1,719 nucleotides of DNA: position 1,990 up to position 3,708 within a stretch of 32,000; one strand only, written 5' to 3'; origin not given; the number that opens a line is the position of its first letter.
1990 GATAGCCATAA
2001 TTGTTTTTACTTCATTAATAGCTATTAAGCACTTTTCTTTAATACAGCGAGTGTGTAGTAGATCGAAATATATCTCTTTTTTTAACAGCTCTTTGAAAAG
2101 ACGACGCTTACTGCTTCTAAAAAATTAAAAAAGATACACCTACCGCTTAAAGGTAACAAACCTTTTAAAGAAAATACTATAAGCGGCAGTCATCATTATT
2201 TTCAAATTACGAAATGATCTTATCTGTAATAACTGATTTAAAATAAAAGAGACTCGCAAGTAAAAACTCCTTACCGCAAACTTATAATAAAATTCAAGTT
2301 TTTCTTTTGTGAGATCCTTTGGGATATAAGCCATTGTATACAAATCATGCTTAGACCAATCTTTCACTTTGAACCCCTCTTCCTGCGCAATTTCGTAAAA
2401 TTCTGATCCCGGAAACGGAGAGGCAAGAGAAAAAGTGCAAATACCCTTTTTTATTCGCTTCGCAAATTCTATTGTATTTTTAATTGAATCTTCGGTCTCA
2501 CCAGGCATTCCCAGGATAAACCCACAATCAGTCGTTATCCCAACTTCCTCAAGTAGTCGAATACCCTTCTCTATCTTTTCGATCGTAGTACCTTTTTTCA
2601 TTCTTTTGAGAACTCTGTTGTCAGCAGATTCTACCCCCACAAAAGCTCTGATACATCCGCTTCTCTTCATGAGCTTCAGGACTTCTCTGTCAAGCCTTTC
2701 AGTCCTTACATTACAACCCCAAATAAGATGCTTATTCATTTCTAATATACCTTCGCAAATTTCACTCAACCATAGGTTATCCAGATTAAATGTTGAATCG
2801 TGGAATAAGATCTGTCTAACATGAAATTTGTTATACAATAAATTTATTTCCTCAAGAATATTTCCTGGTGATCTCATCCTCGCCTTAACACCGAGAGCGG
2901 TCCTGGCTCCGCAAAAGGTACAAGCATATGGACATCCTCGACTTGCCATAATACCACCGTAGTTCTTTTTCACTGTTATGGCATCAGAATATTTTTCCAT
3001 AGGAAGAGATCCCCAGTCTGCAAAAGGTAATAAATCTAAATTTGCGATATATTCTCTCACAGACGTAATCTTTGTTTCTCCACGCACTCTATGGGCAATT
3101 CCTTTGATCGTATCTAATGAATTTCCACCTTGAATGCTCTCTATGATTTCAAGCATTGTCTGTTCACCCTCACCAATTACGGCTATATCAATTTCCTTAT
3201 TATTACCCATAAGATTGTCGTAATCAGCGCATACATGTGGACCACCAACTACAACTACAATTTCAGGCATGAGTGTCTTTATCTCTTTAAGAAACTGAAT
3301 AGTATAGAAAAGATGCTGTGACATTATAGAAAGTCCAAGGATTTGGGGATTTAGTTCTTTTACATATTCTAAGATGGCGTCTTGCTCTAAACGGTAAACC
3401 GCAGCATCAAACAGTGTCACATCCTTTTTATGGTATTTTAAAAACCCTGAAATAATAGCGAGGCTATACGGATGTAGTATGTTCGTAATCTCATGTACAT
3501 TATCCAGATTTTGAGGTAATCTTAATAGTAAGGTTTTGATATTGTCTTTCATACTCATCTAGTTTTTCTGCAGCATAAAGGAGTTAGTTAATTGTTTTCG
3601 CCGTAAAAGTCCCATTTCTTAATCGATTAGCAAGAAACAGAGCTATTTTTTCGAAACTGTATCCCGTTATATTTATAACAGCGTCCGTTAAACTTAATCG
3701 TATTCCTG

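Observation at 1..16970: Radical-SAM-dense sugar-activation and tailoring operon: the best candidate for an undescribed system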

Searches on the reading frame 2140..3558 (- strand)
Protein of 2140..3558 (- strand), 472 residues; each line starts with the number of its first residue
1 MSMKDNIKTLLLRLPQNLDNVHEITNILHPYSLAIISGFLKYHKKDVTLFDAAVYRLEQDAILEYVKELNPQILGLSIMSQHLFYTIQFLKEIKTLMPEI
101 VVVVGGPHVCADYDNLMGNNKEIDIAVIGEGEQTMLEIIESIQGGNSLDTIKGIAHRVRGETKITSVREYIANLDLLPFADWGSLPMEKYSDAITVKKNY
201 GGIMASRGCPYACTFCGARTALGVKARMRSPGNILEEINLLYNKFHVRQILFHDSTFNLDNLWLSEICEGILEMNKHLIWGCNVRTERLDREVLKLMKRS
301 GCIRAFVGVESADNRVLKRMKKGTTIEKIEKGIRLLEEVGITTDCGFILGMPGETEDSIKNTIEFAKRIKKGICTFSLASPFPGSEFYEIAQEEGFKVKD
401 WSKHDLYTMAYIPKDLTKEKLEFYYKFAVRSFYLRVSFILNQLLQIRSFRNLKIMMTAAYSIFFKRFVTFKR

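Call 3: search_protein_families(library=pfam, proteins=[window:2140-3558:-])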
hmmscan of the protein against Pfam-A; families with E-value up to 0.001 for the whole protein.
window:2140-3558:- (472 aa): 2 families
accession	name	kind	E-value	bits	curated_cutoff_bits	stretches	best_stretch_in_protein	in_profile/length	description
PF04055.27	Radical_SAM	-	6.5e-27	95.2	29.5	1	206-366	4-166/166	Radical SAM superfamily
PF02310.24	B12-binding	-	9.8e-21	74.3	32.1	1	21-138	5-120/121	B12 binding domain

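Call 5: search_protein_families(library=ncbifam, proteins=[window:2140-3558:-], max_evalue=0.00001)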
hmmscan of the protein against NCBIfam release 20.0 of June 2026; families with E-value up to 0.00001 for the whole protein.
window:2140-3558:- (472 aa): 27 families (the best 25 are shown)
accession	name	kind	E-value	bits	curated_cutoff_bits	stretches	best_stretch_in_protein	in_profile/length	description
TIGR03471.1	HpnJ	equivalog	2.3e-62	211.4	577.6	1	22-443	26-443/472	hopanoid biosynthesis associated radical SAM protein HpnJ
TIGR02026.1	BchE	equivalog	9.2e-62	209.5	481.35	1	22-452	14-446/497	magnesium-protoporphyrin IX monomethyl ester anaerobic oxidative cyclase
TIGR04479.1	bcpD_PhpK_rSAM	subfamily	2.5e-48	164.7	600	1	32-370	72-410/504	PhpK family radical SAM P-methyltransferase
NF050148.1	rSAM_ApyD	equivalog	1e-44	153.1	750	1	49-389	57-391/645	RiPP biosynthesis radical SAM protein ApyD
TIGR04072.2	rSAM_ladder_B12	equivalog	9.9e-43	146.4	360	1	28-422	16-401/443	lipid biosynthesis B12-binding/radical SAM protein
TIGR04013.1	B12_SAM_MJ_1487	hypoth_equivalog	6e-41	140.5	251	1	31-393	11-359/382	TIGR04013 family B12-binding domain/radical SAM domain-containing protein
TIGR03975.1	rSAM_ocin_1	subfamily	1.5e-35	122.8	281.85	1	61-369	119-430/606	RiPP maturation radical SAM C-methyltransferase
NF038361.1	rSAM_Sden_1168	equivalog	8.7e-35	120.3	575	1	53-395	121-477/560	Sden_1168 family B12-binding radical SAM P-methyltransferase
TIGR04385.1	B12_rSAM_cofa1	equivalog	3.4e-34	118.8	450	1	29-369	19-364/438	B12 lower ligand biosynthesis radical SAM protein BzaD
TIGR04014.1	B12_SAM_MJ_0865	equivalog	8.2e-31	107.2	360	1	83-393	46-360/434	methyl-coenzyme M reductase glutamine C-methyltransferase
NF033712.0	B12_rSAM_KedN5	subfamily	8.4e-29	100.2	700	1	63-360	55-361/624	KedN5 family methylcobalamin-dependent radical SAM C-methyltransferase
TIGR04367.1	HpnR_B12_rSAM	equivalog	2.1e-28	99.2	650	1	24-424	16-402/490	hopanoid C-3 methylase HpnR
NF033070.1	rSAM_AprD4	equivalog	1.5e-25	90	500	1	199-408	195-407/456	AprD4 family radical SAM diol-dehydratase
TIGR04295.1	B12_rSAM_oligo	hypoth_equivalog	4.9e-21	74.9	400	1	33-324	28-316/422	TIGR04295 family B12-binding domain-containing radical SAM protein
TIGR04190.1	B12_SAM_Ta0216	equivalog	6e-20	71.3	500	1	30-406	37-441/554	TIGR04190 family B12-binding domain/radical SAM domain protein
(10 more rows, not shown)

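Call 20: find_homologous_proteins(query=window:2140-3558:-, max_evalue=1e-30)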
Query window:2140-3558:- (472 aa): 2453 proteins with E <= 1e-30 among 8000 candidates; the best 120 are listed.
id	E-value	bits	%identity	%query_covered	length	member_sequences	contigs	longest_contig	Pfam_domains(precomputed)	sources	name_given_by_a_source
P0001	0.0e+0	1068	100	100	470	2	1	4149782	PF04055.28,PF02310.25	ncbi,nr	ncbi:MAG: B12-binding domain-containing radical SAM protein [Candidatus Scalindua sp.]|nr:B12-bindin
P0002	6.1e-261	884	82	100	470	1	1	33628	PF04055.28,PF02310.25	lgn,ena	-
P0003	2.9e-253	859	79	100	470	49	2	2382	PF04055.28,PF02310.25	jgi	-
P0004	1.8e-216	737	67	100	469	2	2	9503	PF04055.28,PF02310.25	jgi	jgi:radical SAM superfamily enzyme YgiQ (UPF0313 family)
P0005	6.8e-200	683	62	97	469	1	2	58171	PF04055.28,PF02310.25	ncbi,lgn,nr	ncbi:MAG: B12-binding domain-containing radical SAM protein [Candidatus Omnitrophica bacterium]|nr:B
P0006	8.7e-198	676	62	100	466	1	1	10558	PF04055.28,PF02310.25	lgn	-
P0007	1.9e-195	668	63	94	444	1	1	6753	PF04055.28,PF02310.25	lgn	-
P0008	5.3e-195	667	63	99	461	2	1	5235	PF04055.28,PF02310.25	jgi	-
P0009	8.7e-189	646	58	99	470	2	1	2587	PF04055.28,PF02310.25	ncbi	-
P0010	5.3e-188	643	57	99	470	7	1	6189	PF04055.28,PF02310.25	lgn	-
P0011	8.0e-183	626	57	100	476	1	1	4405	PF04055.28,PF02310.25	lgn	-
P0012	4.3e-182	624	56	99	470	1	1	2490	PF04055.28,PF02310.25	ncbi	-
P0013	1.9e-179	615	56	99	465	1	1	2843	PF04055.28,PF02310.25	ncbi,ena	-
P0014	4.6e-176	604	55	99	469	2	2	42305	PF04055.28,PF02310.25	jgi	-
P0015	6.1e-171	587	55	99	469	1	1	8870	PF04055.28,PF02310.25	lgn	-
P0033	6.0e-155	534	50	98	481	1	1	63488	PF04055.28,PF02310.25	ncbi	ncbi:MAG: B12-binding domain-containing radical SAM protein [Magnetococcus sp. DMHC-1]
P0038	4.3e-152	525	51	98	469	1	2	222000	PF04055.28,PF02310.25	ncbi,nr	ncbi:MAG: cobalamin-dependent protein [Desulfobacterales bacterium]|nr:cobalamin-dependent protein [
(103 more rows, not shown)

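Call 21: find_encoding_contigs(protein=P0001, flank=10000, max_places=2)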
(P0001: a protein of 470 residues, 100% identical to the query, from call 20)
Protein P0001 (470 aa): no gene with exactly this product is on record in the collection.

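Call 22: find_encoding_contigs(protein=P0005, flank=10000, max_places=2)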
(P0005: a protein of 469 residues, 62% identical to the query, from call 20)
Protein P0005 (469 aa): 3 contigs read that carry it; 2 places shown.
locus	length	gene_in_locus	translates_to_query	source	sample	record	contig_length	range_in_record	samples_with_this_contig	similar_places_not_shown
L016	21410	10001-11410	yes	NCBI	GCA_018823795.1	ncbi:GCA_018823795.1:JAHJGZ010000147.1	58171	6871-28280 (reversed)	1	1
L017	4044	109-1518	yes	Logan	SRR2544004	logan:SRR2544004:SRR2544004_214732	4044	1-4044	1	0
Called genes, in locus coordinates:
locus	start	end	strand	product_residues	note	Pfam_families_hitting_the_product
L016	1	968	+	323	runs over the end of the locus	PF00288:GHMP_kinases_N, PF08544:GHMP_kinases_C (weak)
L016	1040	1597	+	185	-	PF13580:SIS_2, PF01380:SIS (weak)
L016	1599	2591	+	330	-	PF01073:3Beta_HSD, PF01370:Epimerase, PF04321:RmlD_sub_bind, PF05368:NmrA (weak), PF07993:NAD_binding_4 (weak), PF13460:NAD_binding_10 (weak), PF16363:GDP_Man_Dehyd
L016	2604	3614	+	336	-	PF04055:Radical_SAM, PF13186:SPASM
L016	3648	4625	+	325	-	PF04055:Radical_SAM, PF13186:SPASM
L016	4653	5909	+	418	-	PF01041:DegT_DnrJ_EryC1, PF01212:Beta_elim_lyase (weak), PF01041:DegT_DnrJ_EryC1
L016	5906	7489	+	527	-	PF02310:B12-binding, PF04055:Radical_SAM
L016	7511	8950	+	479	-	PF02310:B12-binding, PF04055:Radical_SAM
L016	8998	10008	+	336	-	PF03706:LPG_synthase_TM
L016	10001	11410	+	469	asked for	PF02310:B12-binding, PF04055:Radical_SAM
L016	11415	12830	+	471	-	PF02310:B12-binding, PF04055:Radical_SAM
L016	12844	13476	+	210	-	PF02698:DUF218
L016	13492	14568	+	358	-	PF04055:Radical_SAM, PF13186:SPASM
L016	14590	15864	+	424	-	PF13353:Fer4_12, PF04055:Radical_SAM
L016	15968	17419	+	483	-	PF02310:B12-binding, PF04055:Radical_SAM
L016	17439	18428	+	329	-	PF00535:Glycos_transf_2, PF10111:Glyco_tranf_2_2, PF13506:Glyco_transf_21 (faint), PF13641:Glyco_tranf_2_3, PF13632:Glyco_trans_2_3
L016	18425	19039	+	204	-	PF13489:Methyltransf_23, PF07021:MetW (weak), PF13847:Methyltransf_31 (faint), PF08241:Methyltransf_11, PF08242:Methyltransf_12 (weak), PF13649:Methyltransf_25 (weak)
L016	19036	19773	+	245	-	PF00535:Glycos_transf_2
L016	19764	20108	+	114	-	PF10066:DUF2304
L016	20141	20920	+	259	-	PF05401:NodS (weak), PF13489:Methyltransf_23, PF01209:Ubie_methyltran, PF07021:MetW (weak), PF13847:Methyltransf_31, PF08241:Methyltransf_11, PF08242:Methyltransf_12, PF13649:Methyltransf_25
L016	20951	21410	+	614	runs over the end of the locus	PF13727:CoA_binding_3, PF01073:3Beta_HSD, PF01370:Epimerase, PF02719:Polysacc_synt_2, PF04321:RmlD_sub_bind, PF07993:NAD_binding_4 (faint), PF16363:GDP_Man_Dehyd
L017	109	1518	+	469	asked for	PF02310:B12-binding, PF04055:Radical_SAM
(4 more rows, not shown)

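Call 23: find_encoding_contigs(protein=P0002, flank=10000, max_places=2)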
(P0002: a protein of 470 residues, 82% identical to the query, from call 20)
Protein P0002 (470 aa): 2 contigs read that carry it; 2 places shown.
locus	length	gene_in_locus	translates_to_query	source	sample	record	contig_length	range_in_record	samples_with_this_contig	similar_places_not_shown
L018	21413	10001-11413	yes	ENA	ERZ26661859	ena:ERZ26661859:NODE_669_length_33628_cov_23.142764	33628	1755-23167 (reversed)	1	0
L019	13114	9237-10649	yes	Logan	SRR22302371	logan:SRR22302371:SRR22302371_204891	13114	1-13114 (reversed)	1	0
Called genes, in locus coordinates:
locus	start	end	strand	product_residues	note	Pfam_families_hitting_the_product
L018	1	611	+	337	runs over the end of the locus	PF00288:GHMP_kinases_N, PF08544:GHMP_kinases_C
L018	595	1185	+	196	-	PF13580:SIS_2, PF01380:SIS (weak)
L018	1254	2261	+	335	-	PF01370:Epimerase, PF13460:NAD_binding_10 (weak), PF16363:GDP_Man_Dehyd (weak), PF07993:NAD_binding_4 (weak)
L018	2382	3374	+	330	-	PF04055:Radical_SAM, PF13186:SPASM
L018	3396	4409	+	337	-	PF04055:Radical_SAM, PF13186:SPASM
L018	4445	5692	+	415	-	PF00155:Aminotran_1_2 (weak), PF01041:DegT_DnrJ_EryC1, PF00266:Aminotran_5 (faint), PF01053:Cys_Met_Meta_PP (weak), PF01212:Beta_elim_lyase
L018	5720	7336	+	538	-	PF02310:B12-binding, PF04055:Radical_SAM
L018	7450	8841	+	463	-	PF02310:B12-binding, PF04055:Radical_SAM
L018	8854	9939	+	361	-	PF04055:Radical_SAM, PF13186:SPASM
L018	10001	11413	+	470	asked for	PF02310:B12-binding, PF04055:Radical_SAM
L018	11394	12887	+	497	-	PF02310:B12-binding, PF04055:Radical_SAM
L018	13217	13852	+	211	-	PF02698:DUF218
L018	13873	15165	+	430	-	PF13353:Fer4_12 (weak), PF04055:Radical_SAM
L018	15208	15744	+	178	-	PF01583:APS_kinase, PF13238:AAA_18 (weak), PF13207:AAA_17 (faint)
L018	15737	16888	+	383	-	PF14306:PUA_2, PF01747:ATP-sulfurylase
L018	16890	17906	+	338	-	PF00224:PK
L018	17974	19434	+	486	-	PF02310:B12-binding, PF04055:Radical_SAM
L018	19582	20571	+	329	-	PF00535:Glycos_transf_2, PF10111:Glyco_tranf_2_2, PF13506:Glyco_transf_21 (weak), PF13641:Glyco_tranf_2_3, PF13632:Glyco_trans_2_3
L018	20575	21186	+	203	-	PF13489:Methyltransf_23, PF02353:CMAS (weak), PF07021:MetW (weak), PF13847:Methyltransf_31 (weak), PF08241:Methyltransf_11 (weak), PF08242:Methyltransf_12 (weak), PF13649:Methyltransf_25 (weak)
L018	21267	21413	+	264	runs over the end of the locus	PF03567:Sulfotransfer_2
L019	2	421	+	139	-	?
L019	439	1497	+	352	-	PF01073:3Beta_HSD, PF01370:Epimerase, PF04321:RmlD_sub_bind, PF07993:NAD_binding_4 (weak), PF16363:GDP_Man_Dehyd, PF13460:NAD_binding_10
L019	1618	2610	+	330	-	PF04055:Radical_SAM, PF13186:SPASM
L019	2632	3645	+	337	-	PF04055:Radical_SAM, PF13186:SPASM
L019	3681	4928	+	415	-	PF00155:Aminotran_1_2 (weak), PF01041:DegT_DnrJ_EryC1, PF00266:Aminotran_5 (faint), PF01053:Cys_Met_Meta_PP (weak), PF01212:Beta_elim_lyase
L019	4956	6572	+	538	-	PF02310:B12-binding, PF04055:Radical_SAM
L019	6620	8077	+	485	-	PF02310:B12-binding, PF04055:Radical_SAM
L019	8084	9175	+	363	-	PF04055:Radical_SAM, PF13186:SPASM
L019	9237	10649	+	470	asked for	PF02310:B12-binding, PF04055:Radical_SAM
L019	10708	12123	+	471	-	PF02310:B12-binding, PF04055:Radical_SAM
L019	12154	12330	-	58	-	-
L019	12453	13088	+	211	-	PF02698:DUF218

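Call 25: find_encoding_contigs(protein=P0033, flank=10000, max_places=1)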
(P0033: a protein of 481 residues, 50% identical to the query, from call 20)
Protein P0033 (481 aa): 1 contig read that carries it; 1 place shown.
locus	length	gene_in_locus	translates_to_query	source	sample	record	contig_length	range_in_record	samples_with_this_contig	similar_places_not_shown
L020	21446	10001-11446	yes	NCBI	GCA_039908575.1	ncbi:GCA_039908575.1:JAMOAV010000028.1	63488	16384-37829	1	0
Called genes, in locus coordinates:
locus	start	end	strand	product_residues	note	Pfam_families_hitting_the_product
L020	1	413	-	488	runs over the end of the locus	PF02310:B12-binding, PF04055:Radical_SAM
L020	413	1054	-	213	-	PF13489:Methyltransf_23, PF08241:Methyltransf_11 (weak), PF08242:Methyltransf_12 (weak), PF13649:Methyltransf_25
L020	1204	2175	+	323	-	PF00288:GHMP_kinases_N, PF08544:GHMP_kinases_C (weak)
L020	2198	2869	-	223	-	PF02698:DUF218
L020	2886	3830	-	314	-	PF04055:Radical_SAM, PF13186:SPASM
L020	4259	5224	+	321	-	PF01073:3Beta_HSD, PF01370:Epimerase, PF04321:RmlD_sub_bind, PF05368:NmrA (weak), PF13460:NAD_binding_10, PF16363:GDP_Man_Dehyd, PF07993:NAD_binding_4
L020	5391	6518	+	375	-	PF01041:DegT_DnrJ_EryC1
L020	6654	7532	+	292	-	PF04055:Radical_SAM (weak), PF13186:SPASM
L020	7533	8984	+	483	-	PF02310:B12-binding, PF04055:Radical_SAM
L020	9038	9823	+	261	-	PF13489:Methyltransf_23, PF08241:Methyltransf_11, PF08242:Methyltransf_12 (weak), PF01209:Ubie_methyltran (weak), PF13649:Methyltransf_25, PF13847:Methyltransf_31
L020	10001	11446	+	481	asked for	PF02310:B12-binding, PF04055:Radical_SAM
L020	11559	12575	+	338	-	PF03706:LPG_synthase_TM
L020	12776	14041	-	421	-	-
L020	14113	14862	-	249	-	PF19936:DUF6399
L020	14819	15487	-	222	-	-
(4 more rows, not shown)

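Call 26: find_encoding_contigs(protein=P0038, flank=10000, max_places=1)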
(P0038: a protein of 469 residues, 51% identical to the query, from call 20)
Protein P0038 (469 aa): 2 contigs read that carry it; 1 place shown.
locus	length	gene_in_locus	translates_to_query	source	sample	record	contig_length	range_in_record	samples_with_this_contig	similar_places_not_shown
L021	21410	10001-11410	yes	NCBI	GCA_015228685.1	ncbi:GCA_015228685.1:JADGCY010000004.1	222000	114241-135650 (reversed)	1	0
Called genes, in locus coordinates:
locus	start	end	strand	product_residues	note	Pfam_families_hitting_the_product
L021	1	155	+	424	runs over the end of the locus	PF04055:Radical_SAM, PF13353:Fer4_12 (weak)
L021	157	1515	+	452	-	PF02310:B12-binding, PF04055:Radical_SAM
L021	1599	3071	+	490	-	PF02310:B12-binding, PF04055:Radical_SAM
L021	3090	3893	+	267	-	PF02348:CTP_transf_3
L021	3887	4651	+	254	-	-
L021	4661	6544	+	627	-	-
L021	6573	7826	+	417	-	PF00155:Aminotran_1_2 (weak), PF01041:DegT_DnrJ_EryC1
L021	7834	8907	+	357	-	PF04055:Radical_SAM, PF13353:Fer4_12 (weak), PF13186:SPASM (weak)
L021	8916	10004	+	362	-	PF04055:Radical_SAM, PF13186:SPASM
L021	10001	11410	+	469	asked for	PF02310:B12-binding, PF04055:Radical_SAM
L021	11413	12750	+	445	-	-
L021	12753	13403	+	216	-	PF02698:DUF218 (weak)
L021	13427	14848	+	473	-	PF02310:B12-binding, PF04055:Radical_SAM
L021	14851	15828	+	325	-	PF03706:LPG_synthase_TM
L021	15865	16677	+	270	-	PF00106:adh_short, PF08659:KR (weak), PF13561:adh_short_C2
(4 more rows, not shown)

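Call 32: search_solved_structures(query=window:2140-3558:-, max_evalue=0.001)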
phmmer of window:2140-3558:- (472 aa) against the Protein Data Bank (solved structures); distinct sequences matched with E-value up to 0.001: 19.
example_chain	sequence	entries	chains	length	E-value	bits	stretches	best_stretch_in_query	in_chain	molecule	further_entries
6fd2_B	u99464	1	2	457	1.8e-20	76.3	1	202-396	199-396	Putative apramycin biosynthetic oxidoreductase 4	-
9ccb_A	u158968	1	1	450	3.4e-16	62.2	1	102-388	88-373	Radical SAM core domain-containing protein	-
6wte_A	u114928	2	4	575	5.1e-12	48.4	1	199-380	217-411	B12-binding domain-containing protein | Tryptophan-C2-methyltransferase containing B12-binding domain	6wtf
9n1b_A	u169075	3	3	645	1.5e-10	43.6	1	64-363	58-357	Radical SAM protein | Radical SAM enzyme CysS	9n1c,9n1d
5ul2_A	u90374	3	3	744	1.7e-10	43.4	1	47-370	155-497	OxsB protein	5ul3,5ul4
7kdx_A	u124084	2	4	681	1.7e-08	36.9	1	33-358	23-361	Methyltransferase TokK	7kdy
7o1p_A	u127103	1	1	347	2.9e-06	29.5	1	205-368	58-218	[FeFe] hydrogenase maturase subunit HydE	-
3cix_A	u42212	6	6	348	2.9e-06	29.4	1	205-368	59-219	FeFe-Hydrogenase maturase | [FeFe] hydrogenase maturase subunit HydE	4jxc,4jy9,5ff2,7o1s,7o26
7o1o_A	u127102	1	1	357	3e-06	29.4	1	205-368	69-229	[FeFe] hydrogenase maturase subunit HydE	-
5few_A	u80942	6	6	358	3e-06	29.4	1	205-368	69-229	[FeFe] hydrogenase maturase subunit HydE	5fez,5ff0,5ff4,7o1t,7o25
8qmk_A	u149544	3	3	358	3e-06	29.4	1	205-368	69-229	[FeFe] hydrogenase maturase subunit HydE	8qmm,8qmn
4jy8_A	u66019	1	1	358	3.1e-06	29.4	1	205-368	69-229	FEFE-HYDROGENASE MATURASE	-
4jc0_A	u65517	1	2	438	7.3e-06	28.1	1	197-370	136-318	Ribosomal protein S12 methylthiotransferase RimO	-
3ciw_A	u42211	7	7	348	8.8e-06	27.9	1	205-368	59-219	FeFe-Hydrogenase maturase | [FeFe] hydrogenase maturase subunit HydE | Biotin synthetase, putative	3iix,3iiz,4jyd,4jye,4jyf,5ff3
5fep_A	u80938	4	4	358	8.9e-06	27.9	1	205-368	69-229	[FeFe] hydrogenase maturase subunit HydE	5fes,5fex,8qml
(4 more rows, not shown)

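Call 49: search_protein_families(library=ncbifam, proteins=[L016:19036-19773:+, L016:1040-1597:+], max_evalue=0.000001)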
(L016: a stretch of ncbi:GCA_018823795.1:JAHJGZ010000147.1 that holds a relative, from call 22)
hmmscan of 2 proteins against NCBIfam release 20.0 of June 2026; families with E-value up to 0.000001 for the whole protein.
L016:19036-19773:+ (245 aa): 8 families
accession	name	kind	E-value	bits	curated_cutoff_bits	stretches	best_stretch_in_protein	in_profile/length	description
NF058614.1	PPMAGASynPpgS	equivalog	1.7e-29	102.8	370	1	8-203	3-198/226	polyprenyl-phospho-N-acetylgalactosaminyl synthase PpgS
TIGR04182.1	glyco_TIGR04182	equivalog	5.4e-23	81.8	325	1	8-167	3-157/293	S-layer glycoprotein N-glycosyltransferase AglJ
NF041391.1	DPhHxTase_Halo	equivalog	2.8e-17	62.4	375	1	13-213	3-198/213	dolichyl-phosphate hexose transferase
TIGR03937.1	PgaC_IcaA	equivalog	1.8e-10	40.4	422.3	1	5-110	45-153/407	poly-beta-1,6-N-acetyl-D-glucosamine synthase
NF041865.1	EpsU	equivalog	9.7e-09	34.7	700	1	4-143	38-183/394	exopolysaccharide biosynthesis GT2 family glycosyltransferase EpsU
NF010496.0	PRK13915.1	equivalog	2.3e-08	33.5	262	1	2-60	28-90/307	glucosyl-3-phosphoglycerate synthase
TIGR04283.1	glyco_like_mftF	equivalog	1.3e-07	31.5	182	1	9-107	3-97/221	TIGR04283 family arsenosugar biosynthesis glycosyltransferase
NF047588.1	GlcsyltransPgfSStrep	equivalog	5.2e-07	29.2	500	1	8-167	4-165/308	glycosyltransferase PgfS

L016:1040-1597:+ (185 aa): 7 families
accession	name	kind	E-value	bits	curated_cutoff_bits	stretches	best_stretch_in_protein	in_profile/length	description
TIGR00441.1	gmhA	equivalog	1.3e-30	106.6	209.45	1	34-180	6-151/154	D-sedoheptulose 7-phosphate isomerase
NF010546.0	PRK13936.1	equivalog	2.7e-27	95.8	276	1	24-178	28-184/197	phosphoheptose isomerase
NF001628.0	PRK00414.1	equivalog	2.1e-21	76.5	265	1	29-180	34-184/192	D-sedoheptulose 7-phosphate isomerase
NF010547.0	PRK13938.1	equivalog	8e-19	68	320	1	34-178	40-183/196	D-sedoheptulose 7-phosphate isomerase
NF008138.0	PRK10886.1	equivalog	2.2e-16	60.2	352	1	40-179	42-183/196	DnaA initiator-associating protein DiaA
TIGR03127.2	RuMP_HxlB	equivalog_domain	2.3e-07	30.9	160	0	105-168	69-132/178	6-phospho-3-hexuloisomerase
NF041755.1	RuMP_HxlAB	equivalog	6.9e-07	28.5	500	0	106-166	286-347/391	bifunctional 3-hexulose-6-phosphate synthase/6-phospho-3-hexuloisomerase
